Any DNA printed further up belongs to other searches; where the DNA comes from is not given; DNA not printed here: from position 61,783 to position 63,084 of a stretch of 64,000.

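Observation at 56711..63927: Tandem array of five paralogous auxiliary-cluster radical SAM enzymes plus a B12-radical SAM and a GT2: candidate undescribed maturation system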

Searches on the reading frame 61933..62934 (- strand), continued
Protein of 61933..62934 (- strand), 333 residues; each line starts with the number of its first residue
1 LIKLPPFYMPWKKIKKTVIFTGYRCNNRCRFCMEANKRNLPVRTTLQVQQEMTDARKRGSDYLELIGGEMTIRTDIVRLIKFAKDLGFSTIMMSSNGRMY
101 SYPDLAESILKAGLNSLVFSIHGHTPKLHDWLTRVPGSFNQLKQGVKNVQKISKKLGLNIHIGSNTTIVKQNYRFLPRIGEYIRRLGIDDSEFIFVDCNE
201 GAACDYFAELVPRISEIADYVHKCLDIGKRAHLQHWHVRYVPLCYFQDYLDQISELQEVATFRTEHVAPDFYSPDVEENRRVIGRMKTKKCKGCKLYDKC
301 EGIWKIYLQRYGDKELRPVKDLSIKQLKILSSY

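Call 27: search_protein_families(library=ncbifam, proteins=[L083:16428-17885:+, L068:12827-14074:+, L067:3548-4819:+, L031:3258-4253:+, L008:4905-5816:+, L069:14839-15276:-, L029:3036-4391:+, L021:8706-9932:+, L083:7235-8734:+], max_evalue=0.01)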
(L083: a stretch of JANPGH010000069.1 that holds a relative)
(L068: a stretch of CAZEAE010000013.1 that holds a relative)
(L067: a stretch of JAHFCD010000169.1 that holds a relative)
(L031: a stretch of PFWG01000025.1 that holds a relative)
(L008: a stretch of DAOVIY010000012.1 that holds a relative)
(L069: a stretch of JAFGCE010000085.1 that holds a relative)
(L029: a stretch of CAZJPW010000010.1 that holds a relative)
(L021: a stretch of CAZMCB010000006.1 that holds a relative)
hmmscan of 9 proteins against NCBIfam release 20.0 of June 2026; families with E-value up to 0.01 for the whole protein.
L083:16428-17885:+ (485 aa): 69 families (the best 25 are shown)
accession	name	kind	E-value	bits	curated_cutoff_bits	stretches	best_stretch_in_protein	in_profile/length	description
TIGR03978.1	rSAM_paired_1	equivalog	2.6e-122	408.9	370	1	28-480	8-466/466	His-Xaa-Ser system radical SAM maturase HxsB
TIGR03906.1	quino_hemo_SAM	equivalog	7.6e-34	117.1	453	1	105-437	99-432/467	quinohemoprotein amine dehydrogenase maturation protein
TIGR04064.1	rSAM_nif11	equivalog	2.6e-32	112.1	518.7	1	104-245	82-225/459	nif11-like peptide radical SAM maturase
NF047865.1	rSAM_PapB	equivalog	8.3e-31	107.4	340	1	103-430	6-313/330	PapB family radical SAM/SPASM ranthipeptide maturase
TIGR04068.1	rSAM_ocin_clost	equivalog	5e-29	101.5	500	1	103-245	87-233/462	Cys-rich peptide radical SAM maturase CcpM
TIGR03974.1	rSAM_six_Cys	equivalog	6.4e-25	87.9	425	1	105-250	102-250/451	thioether cross-link-forming SCIFF peptide maturase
TIGR04280.1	geopep_mat_rSAM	hypoth_equivalog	5.8e-24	84.8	400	1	103-243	87-229/428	geopeptide radical SAM maturase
NF040492.1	not_ScfB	exception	5.4e-22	78.3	855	1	106-288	101-282/450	ScfB-related radical SAM/SPASM orphan maturase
NF035951.1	rSAM_RumMC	equivalog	3.5e-21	75.5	720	1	105-246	117-261/510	RumMC family radical SAM sactipeptide maturase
TIGR03942.1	sulfatase_rSAM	equivalog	8.3e-18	64.6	349.45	1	106-461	7-351/363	anaerobic sulfatase maturase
NF041298.1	rSAM_mat_DynA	equivalog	3.7e-17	62.4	450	1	104-429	5-317/356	dynobactin maturation radical SAM/SPASM protein DynA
NF038107.1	rSAM_NF038107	equivalog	1.8e-16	59.9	600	1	102-244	87-233/444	Cys-every-fifth radical SAM/SPASM peptide maturase CefB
TIGR04083.1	rSAM_pep_methan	hypoth_equivalog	2e-16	59.8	300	1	104-470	4-346/376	TIGR04083 family peptide-modifying radical SAM enzyme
NF041707.1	rSAM_YhhB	equivalog_domain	3e-16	59.3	445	1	104-248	6-156/369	cyclophane-forming radical SAM/SPASM peptide maturase YhhB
TIGR04115.1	rSAM_Cxxx_rpt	equivalog_domain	1.4e-15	57.7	350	1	103-443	5-336/359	radical SAM peptide maturase, CXXX-repeat target family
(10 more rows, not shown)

L068:12827-14074:+ (415 aa): 1 family
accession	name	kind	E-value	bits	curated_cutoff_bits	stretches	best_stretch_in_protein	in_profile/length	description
TIGR03978.1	rSAM_paired_1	equivalog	9e-28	97.2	370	2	247-410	288-465/466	His-Xaa-Ser system radical SAM maturase HxsB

L067:3548-4819:+ (423 aa): 47 families (the best 25 are shown)
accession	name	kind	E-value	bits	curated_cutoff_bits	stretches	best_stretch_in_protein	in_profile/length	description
NF038332.1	rSAM_rare_HxsC4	exception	2e-32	112.7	500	2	29-191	17-181/335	radical SAM protein HxsC4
TIGR03977.1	rSAM_pair_HxsC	equivalog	4.9e-24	84.7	267.9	1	30-195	29-195/292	His-Xaa-Ser system radical SAM maturase HxsC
TIGR02668.1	moaA_archaeal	equivalog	2.7e-21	75.9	325.25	1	30-191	14-174/303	GTP 3',8-cyclase MoaA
TIGR02666.1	moaA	equivalog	4.3e-21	75.2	284.05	1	35-192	19-182/336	GTP 3',8-cyclase MoaA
NF045646.2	rSAM_Se_TrsS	equivalog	7.4e-21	74.2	490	1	33-187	93-248/441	radical SAM (seleno)protein TrsS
TIGR02109.1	PQQ_syn_pqqE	equivalog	2e-20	73.1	381.35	1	32-197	13-175/358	pyrroloquinoline quinone biosynthesis protein PqqE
NF001199.0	PRK00164.2-1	equivalog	4.5e-19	68.7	231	1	28-189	14-174/308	GTP 3',8-cyclase MoaA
TIGR04546.1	rSAM_ahbC_deAc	equivalog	4.9e-19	68.4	650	1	35-190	48-200/390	12,18-didecarboxysiroheme deacetylase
TIGR04545.1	rSAM_ahbD_hemeb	equivalog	2.3e-18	66.8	500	1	33-189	7-161/339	heme b synthase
TIGR04054.1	rSAM_NirJ1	equivalog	2.7e-17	62.5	650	1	35-189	45-196/387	putative heme d1 biosynthesis radical SAM protein NirJ1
TIGR04347.1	pseudo_SAM_Halo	equivalog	5.8e-16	58.7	525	1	35-190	47-199/390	TIGR04347 family pseudo-SAM/SPASM protein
NF045702.1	rSAM_GDGT_ether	equivalog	1.2e-15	57.2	450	1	33-183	93-246/486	tetraether lipid synthase Tes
TIGR04053.2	TIGR04053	equivalog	2.4e-15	56.7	395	1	35-189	17-172/366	TIGR04053 family radical SAM/SPASM domain-containing protein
TIGR04051.1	rSAM_NirJ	equivalog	3.1e-15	56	515.45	1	36-209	12-181/354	heme d1 biosynthesis radical SAM protein NirJ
TIGR04055.1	rSAM_NirJ2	equivalog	6.3e-15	55.5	500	1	35-184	9-155/326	putative heme d1 biosynthesis radical SAM protein NirJ2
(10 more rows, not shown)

L031:3258-4253:+ (331 aa): 0 families

L008:4905-5816:+ (303 aa): 0 families

L069:14839-15276:- (145 aa): 2 families
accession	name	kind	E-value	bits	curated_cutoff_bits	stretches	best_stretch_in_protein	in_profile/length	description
TIGR03976.1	chp_LLNDYxLRE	equivalog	3.2e-12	46.6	50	1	20-102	3-87/90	His-Xaa-Ser system protein HxsD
NF038315.1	HxsD_rel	equivalog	3e-05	24.1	41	1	17-75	2-58/62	HxsD-like protein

L029:3036-4391:+ (451 aa): 83 families (the best 25 are shown)
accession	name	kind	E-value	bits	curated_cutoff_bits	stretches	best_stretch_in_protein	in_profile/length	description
TIGR04545.1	rSAM_ahbD_hemeb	equivalog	5.8e-30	104.9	500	1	127-317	3-190/339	heme b synthase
TIGR04055.1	rSAM_NirJ2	equivalog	4.1e-27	95.6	500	1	129-444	5-322/326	putative heme d1 biosynthesis radical SAM protein NirJ2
TIGR02109.1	PQQ_syn_pqqE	equivalog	1.9e-26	92.9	381.35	1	121-299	4-179/358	pyrroloquinoline quinone biosynthesis protein PqqE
TIGR04053.2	TIGR04053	equivalog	3.1e-26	92.5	395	2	121-306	5-190/366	TIGR04053 family radical SAM/SPASM domain-containing protein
TIGR04317.1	W_rSAM_matur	equivalog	1.1e-25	90.6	380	1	125-309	5-191/349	tungsten cofactor oxidoreductase radical SAM maturase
TIGR04347.1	pseudo_SAM_Halo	equivalog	2.7e-24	86.1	525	2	126-301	40-211/390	TIGR04347 family pseudo-SAM/SPASM protein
TIGR02666.1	moaA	equivalog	8.6e-23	80.8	284.05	1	128-289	14-177/336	GTP 3',8-cyclase MoaA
TIGR02668.1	moaA_archaeal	equivalog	1.2e-22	80.3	325.25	1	126-290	12-174/303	GTP 3',8-cyclase MoaA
NF045574.1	sacti_mat_StsB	exception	6.6e-22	78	625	1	126-296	98-263/466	StsB family radical SAM/SPASM domain sactipeptide maturase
TIGR04546.1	rSAM_ahbC_deAc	equivalog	8.7e-22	77.4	650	1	126-289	41-200/390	12,18-didecarboxysiroheme deacetylase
NF038283.1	viperin_w_prok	equivalog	1e-21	77.3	180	1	129-309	7-195/281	viperin family antiviral radical SAM protein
NF001199.0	PRK00164.2-1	equivalog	3.3e-21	75.7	231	1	128-289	16-172/308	GTP 3',8-cyclase MoaA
TIGR04051.1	rSAM_NirJ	equivalog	5.1e-21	75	515.45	1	126-294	4-168/354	heme d1 biosynthesis radical SAM protein NirJ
TIGR03962.1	mycofact_rSAM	equivalog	2.5e-19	69.6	265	1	122-290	10-174/339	mycofactocin radical SAM maturase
NF050035.1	rSAM_WgK_link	exception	5.2e-19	68.5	650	1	121-279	6-161/367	radical SAM/SPASM peptide maturase WgkB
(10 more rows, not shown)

L021:8706-9932:+ (408 aa): 58 families (the best 25 are shown)
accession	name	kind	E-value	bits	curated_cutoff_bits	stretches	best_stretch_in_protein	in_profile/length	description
TIGR03977.1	rSAM_pair_HxsC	equivalog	1e-34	119.8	267.9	1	33-262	30-254/292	His-Xaa-Ser system radical SAM maturase HxsC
NF038332.1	rSAM_rare_HxsC4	exception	2.3e-27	96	500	1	29-198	15-183/335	radical SAM protein HxsC4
TIGR02668.1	moaA_archaeal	equivalog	4e-26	91.7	325.25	1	29-204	11-182/303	GTP 3',8-cyclase MoaA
TIGR02666.1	moaA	equivalog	3.2e-24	85.5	284.05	1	25-207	7-191/336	GTP 3',8-cyclase MoaA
NF001199.0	PRK00164.2-1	equivalog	2.9e-23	82.5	231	1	29-197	13-176/308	GTP 3',8-cyclase MoaA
TIGR04546.1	rSAM_ahbC_deAc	equivalog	1e-20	73.9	650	1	33-208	44-213/390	12,18-didecarboxysiroheme deacetylase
TIGR04054.1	rSAM_NirJ1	equivalog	1.3e-19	70.1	650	1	20-208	29-207/387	putative heme d1 biosynthesis radical SAM protein NirJ1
TIGR04545.1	rSAM_ahbD_hemeb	equivalog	1.4e-19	70.8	500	1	34-221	6-187/339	heme b synthase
NF050035.1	rSAM_WgK_link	exception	4e-19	68.8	650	1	26-226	7-199/367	radical SAM/SPASM peptide maturase WgkB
NF045574.1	sacti_mat_StsB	exception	5.6e-19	68.3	625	1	27-219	95-277/466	StsB family radical SAM/SPASM domain sactipeptide maturase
NF049973.1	radical_Rv1681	equivalog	2.2e-18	66.3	380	1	29-198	73-236/326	Rv1681 family radical SAM protein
NF045646.2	rSAM_Se_TrsS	equivalog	5.7e-17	61.4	490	1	31-208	89-263/441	radical SAM (seleno)protein TrsS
TIGR04250.1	SCM_rSAM_ScmE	equivalog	8.2e-17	61.1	400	1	27-199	2-168/358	SynChlorMet cassette radical SAM/SPASM protein ScmE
TIGR04053.2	TIGR04053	equivalog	2.8e-16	59.7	395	1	26-212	6-189/366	TIGR04053 family radical SAM/SPASM domain-containing protein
TIGR04347.1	pseudo_SAM_Halo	equivalog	8.7e-16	58.2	525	1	21-197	32-200/390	TIGR04347 family pseudo-SAM/SPASM protein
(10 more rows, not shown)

L083:7235-8734:+ (499 aa): 30 families (the best 25 are shown)
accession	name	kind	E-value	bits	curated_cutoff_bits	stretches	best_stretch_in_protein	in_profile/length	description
TIGR01979.1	sufS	subfamily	8.3e-84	281.8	475.1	1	87-491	3-397/403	SufS family cysteine desulfurase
NF041166.1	f2_encap_cargo1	exception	5.8e-83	280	800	1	77-490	220-621/623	family 2A encapsulin nanocompartment cargo protein cysteine desulfurase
NF006791.0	PRK09295.1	equivalog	1.4e-68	231.9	661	1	81-487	2-396/406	cysteine desulfurase SufS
NF008126.0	PRK10874.1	equivalog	4.5e-63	213.7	607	1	81-490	3-393/401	cysteine desulfurase CsdA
TIGR03392.1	FeS_syn_CsdA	equivalog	9.8e-62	209.4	493.6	1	82-490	1-390/398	cysteine desulfurase CsdA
TIGR01977.1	am_tr_V_EF2568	hypoth_equivalog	9.6e-56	189.4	377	1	104-490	1-374/376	cysteine desulfurase family protein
TIGR01976.1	am_tr_V_VC1184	hypoth_equivalog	6.5e-47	160.7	352.35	1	82-488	1-400/401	cysteine desulfurase-like protein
NF040779.1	Sec_lyase_SclA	exception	2.9e-41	141.6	525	1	104-490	1-374/378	selenocysteine lyase SclA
TIGR03402.1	FeS_nifS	equivalog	2.2e-38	132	530.75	1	104-318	1-213/379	cysteine desulfurase NifS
NF010611.0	PRK14012.1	equivalog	5.4e-30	104.6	548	1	103-334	6-239/406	IscS subfamily cysteine desulfurase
TIGR03235.1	DNA_S_dndA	equivalog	2.6e-28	99.3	480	1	105-332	1-231/353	cysteine desulfurase DndA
TIGR02006.1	IscS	equivalog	7.5e-28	97.7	643.2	1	103-334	4-235/402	IscS subfamily cysteine desulfurase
TIGR03403.1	nifS_epsilon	equivalog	2e-22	79.5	587.7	1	104-318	1-217/382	NifS family cysteine desulfurase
NF002806.0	PRK02948.1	subfamily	6.5e-19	68.2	304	1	103-313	1-210/381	IscS subfamily cysteine desulfurase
TIGR04343.1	egtE_PLP_lyase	equivalog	3.2e-16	59.1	400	1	104-372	15-266/370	ergothioneine biosynthesis PLP-dependent enzyme EgtE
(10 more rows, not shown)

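Call 28: search_protein_families(library=pfam, proteins=[L083:16428-17885:+, L068:12827-14074:+, L067:3548-4819:+, L031:3258-4253:+, L008:4905-5816:+, L069:14839-15276:-, L029:3036-4391:+, L021:8706-9932:+, L083:7235-8734:+], max_evalue=0.01)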
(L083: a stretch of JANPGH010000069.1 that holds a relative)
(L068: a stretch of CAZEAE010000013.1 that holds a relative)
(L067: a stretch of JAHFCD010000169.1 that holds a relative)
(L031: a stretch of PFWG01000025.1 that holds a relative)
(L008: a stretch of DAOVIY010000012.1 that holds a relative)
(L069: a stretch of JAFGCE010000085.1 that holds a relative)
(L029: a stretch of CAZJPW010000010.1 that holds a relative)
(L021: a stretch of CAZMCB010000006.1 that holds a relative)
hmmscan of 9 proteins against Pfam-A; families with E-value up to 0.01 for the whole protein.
L083:16428-17885:+ (485 aa): 2 families
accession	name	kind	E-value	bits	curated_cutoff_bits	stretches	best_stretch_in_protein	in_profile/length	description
PF04055.27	Radical_SAM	-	1.1e-14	55.3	29.5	1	104-225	1-120/166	Radical SAM superfamily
PF13353.11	Fer4_12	-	3.3e-07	31.1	22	1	98-183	3-85/137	4Fe-4S single cluster domain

L068:12827-14074:+ (415 aa): 0 families

L067:3548-4819:+ (423 aa): 1 family
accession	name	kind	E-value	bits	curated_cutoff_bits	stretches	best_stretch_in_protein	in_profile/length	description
PF04055.27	Radical_SAM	-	5.1e-23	82.5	29.5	1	34-189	5-165/166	Radical SAM superfamily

L031:3258-4253:+ (331 aa): 1 family
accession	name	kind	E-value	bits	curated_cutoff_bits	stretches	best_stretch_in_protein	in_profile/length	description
PF04467.17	DUF483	-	0.0011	19.4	25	1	135-205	37-99/122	Protein of unknown function (DUF483)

L008:4905-5816:+ (303 aa): 1 family
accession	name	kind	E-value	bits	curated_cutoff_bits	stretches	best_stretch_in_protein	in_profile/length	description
PF04467.17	DUF483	-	0.0082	16.6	25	0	98-117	38-57/122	Protein of unknown function (DUF483)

L069:14839-15276:- (145 aa): 0 families

L029:3036-4391:+ (451 aa): 2 families
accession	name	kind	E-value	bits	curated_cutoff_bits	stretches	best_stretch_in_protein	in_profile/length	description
PF04055.27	Radical_SAM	-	1.3e-24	87.6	29.5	1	129-289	2-166/166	Radical SAM superfamily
PF13353.11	Fer4_12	-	5.6e-08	33.6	22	1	133-228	14-109/137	4Fe-4S single cluster domain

L021:8706-9932:+ (408 aa): 2 families
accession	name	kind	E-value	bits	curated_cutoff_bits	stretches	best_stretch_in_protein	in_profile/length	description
PF04055.27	Radical_SAM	-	6.7e-25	88.6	29.5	1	36-196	5-166/166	Radical SAM superfamily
PF13353.11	Fer4_12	-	1.1e-06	29.5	22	1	36-118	13-96/137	4Fe-4S single cluster domain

L083:7235-8734:+ (499 aa): 3 families
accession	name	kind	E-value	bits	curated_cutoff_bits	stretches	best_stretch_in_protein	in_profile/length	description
PF00266.25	Aminotran_5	-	6.6e-83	279.2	21.5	1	104-483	1-369/371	Aminotransferase class-V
PF00155.27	Aminotran_1_2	-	2e-06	27.7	19.7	1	148-279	43-187/361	Aminotransferase class I and II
PF01053.26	Cys_Met_Meta_PP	-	0.009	15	27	0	163-303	66-198/381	Cys/Met metabolism PLP-dependent enzyme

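Call 32: find_encoding_contigs(protein=P0003, flank=10000, max_places=2)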
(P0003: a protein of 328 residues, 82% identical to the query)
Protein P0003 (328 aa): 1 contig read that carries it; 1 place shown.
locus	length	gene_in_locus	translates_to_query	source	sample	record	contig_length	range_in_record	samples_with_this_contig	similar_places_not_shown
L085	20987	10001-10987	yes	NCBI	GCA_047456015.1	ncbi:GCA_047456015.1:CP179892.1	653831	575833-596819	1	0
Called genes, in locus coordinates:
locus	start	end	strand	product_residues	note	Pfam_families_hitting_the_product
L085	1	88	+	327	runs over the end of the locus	PF04055:Radical_SAM, PF13353:Fer4_12 (weak)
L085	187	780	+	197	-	-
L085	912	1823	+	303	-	PF04055:Radical_SAM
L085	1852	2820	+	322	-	PF04055:Radical_SAM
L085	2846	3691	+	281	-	PF04055:Radical_SAM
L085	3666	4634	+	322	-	-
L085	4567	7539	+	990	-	PF04055:Radical_SAM, PF13353:Fer4_12 (weak), PF04055:Radical_SAM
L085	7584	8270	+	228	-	PF00535:Glycos_transf_2, PF10111:Glyco_tranf_2_2, PF13641:Glyco_tranf_2_3 (faint)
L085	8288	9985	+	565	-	PF13231:PMT_2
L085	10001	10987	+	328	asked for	PF04055:Radical_SAM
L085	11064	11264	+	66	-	-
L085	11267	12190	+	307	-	PF04055:Radical_SAM, PF13353:Fer4_12 (weak)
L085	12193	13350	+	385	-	PF01478:Peptidase_A24 (weak)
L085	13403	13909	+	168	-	-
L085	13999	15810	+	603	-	PF27237:AF_1625_C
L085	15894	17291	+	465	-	PF13287:Fn3_assoc, PF13290:CHB_HEX_C_1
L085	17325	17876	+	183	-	-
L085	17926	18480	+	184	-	-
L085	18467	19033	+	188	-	PF07963:N_methyl (weak)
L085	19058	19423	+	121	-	-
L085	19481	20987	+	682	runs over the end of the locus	PF22745:Nlig-Ia, PF01653:DNA_ligase_aden, PF03120:OB_DNA_ligase, PF03119:DNA_ligase_ZBD, PF14520:HHH_5 (faint), PF12826:HHH_2, PF00533:BRCT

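Call 41: search_protein_families(library=ncbifam, proteins=[L007:3131-3607:+, L006:433-1926:+, L006:2032-3015:+, L006:3161-3757:+, L006:9-332:+], max_evalue=0.01)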
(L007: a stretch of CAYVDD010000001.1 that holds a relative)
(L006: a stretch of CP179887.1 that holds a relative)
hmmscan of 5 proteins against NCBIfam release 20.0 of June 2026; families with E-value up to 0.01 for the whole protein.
L007:3131-3607:+ (158 aa): 1 family
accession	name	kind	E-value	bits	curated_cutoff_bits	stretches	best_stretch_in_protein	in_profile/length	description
TIGR03976.1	chp_LLNDYxLRE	equivalog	3.5e-17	62.6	50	1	18-103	2-86/90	His-Xaa-Ser system protein HxsD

L006:433-1926:+ (497 aa): 2 families
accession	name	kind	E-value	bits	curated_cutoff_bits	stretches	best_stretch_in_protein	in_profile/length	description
NF038313.3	HisXaaSer_A4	exception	1e-14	55.2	55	3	5-93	1-91/93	His-Xaa-Ser repeat protein HxsA4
NF038309.1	HisXaaSer_A3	equivalog_domain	4e-13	49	65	1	6-92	2-79/81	His-Xaa-Ser repeat protein HxsA3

L006:2032-3015:+ (327 aa): 52 families (the best 25 are shown)
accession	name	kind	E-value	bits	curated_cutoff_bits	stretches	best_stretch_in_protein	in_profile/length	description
TIGR02668.1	moaA_archaeal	equivalog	7.5e-13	48.1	325.25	1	4-84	14-95/303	GTP 3',8-cyclase MoaA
NF001199.0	PRK00164.2-1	equivalog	4.4e-12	45.8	231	1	4-84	16-97/308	GTP 3',8-cyclase MoaA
NF038283.1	viperin_w_prok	equivalog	1.6e-11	43.9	180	1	6-85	8-94/281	viperin family antiviral radical SAM protein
TIGR03963.1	rSAM_QueE_Clost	equivalog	1.7e-11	44.2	260.1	1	9-133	28-149/219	putative 7-carboxy-7-deazaguanine synthase QueE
TIGR04317.1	W_rSAM_matur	equivalog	3.6e-11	42.8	380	1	4-293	8-316/349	tungsten cofactor oxidoreductase radical SAM maturase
TIGR02495.1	NrdG2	equivalog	7.1e-10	38.5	131.15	1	8-85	24-101/193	anaerobic ribonucleoside-triphosphate reductase activating protein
NF047865.1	rSAM_PapB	equivalog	9.1e-10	38.3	340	1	5-63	8-70/330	PapB family radical SAM/SPASM ranthipeptide maturase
NF050035.1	rSAM_WgK_link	exception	2.5e-09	36.6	650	1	3-84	12-94/367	radical SAM/SPASM peptide maturase WgkB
NF045574.1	sacti_mat_StsB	exception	3.7e-09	35.9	625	1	6-84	102-179/466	StsB family radical SAM/SPASM domain sactipeptide maturase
TIGR02666.1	moaA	equivalog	4.4e-09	35.7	284.05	1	4-84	14-101/336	GTP 3',8-cyclase MoaA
TIGR04055.1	rSAM_NirJ2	equivalog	5.9e-09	35.9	500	1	4-303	4-304/326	putative heme d1 biosynthesis radical SAM protein NirJ2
TIGR04545.1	rSAM_ahbD_hemeb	equivalog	1.7e-08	34.3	500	1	5-84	5-84/339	heme b synthase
TIGR04403.1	rSAM_skfB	equivalog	1.9e-08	33.5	300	1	4-84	108-187/402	sporulation killing factor system radical SAM maturase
NF045702.1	rSAM_GDGT_ether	equivalog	3.5e-08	32.5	450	1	2-85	88-175/486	tetraether lipid synthase Tes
TIGR04167.1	rSAM_SeCys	equivalog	5.9e-08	32.3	300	1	3-84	11-91/303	arsenosugar biosynthesis radical SAM (seleno)protein ArsS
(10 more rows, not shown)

L006:3161-3757:+ (198 aa): 0 families

L006:9-332:+ (107 aa): 5 families
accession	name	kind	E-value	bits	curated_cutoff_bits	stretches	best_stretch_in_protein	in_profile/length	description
TIGR03978.1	rSAM_paired_1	equivalog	3.6e-25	88.6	370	1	2-100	365-466/466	His-Xaa-Ser system radical SAM maturase HxsB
TIGR04250.1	SCM_rSAM_ScmE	equivalog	1.1e-05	24.5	400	1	8-62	278-337/358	SynChlorMet cassette radical SAM/SPASM protein ScmE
TIGR04085.1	rSAM_more_4Fe4S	domain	7.4e-05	23.1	27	1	3-65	23-87/93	SPASM domain-containing protein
TIGR03942.1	sulfatase_rSAM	equivalog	0.0035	16.5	349.45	1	4-88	274-358/363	anaerobic sulfatase maturase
NF038107.1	rSAM_NF038107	equivalog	0.0096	14.7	600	1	24-90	371-438/444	Cys-every-fifth radical SAM/SPASM peptide maturase CefB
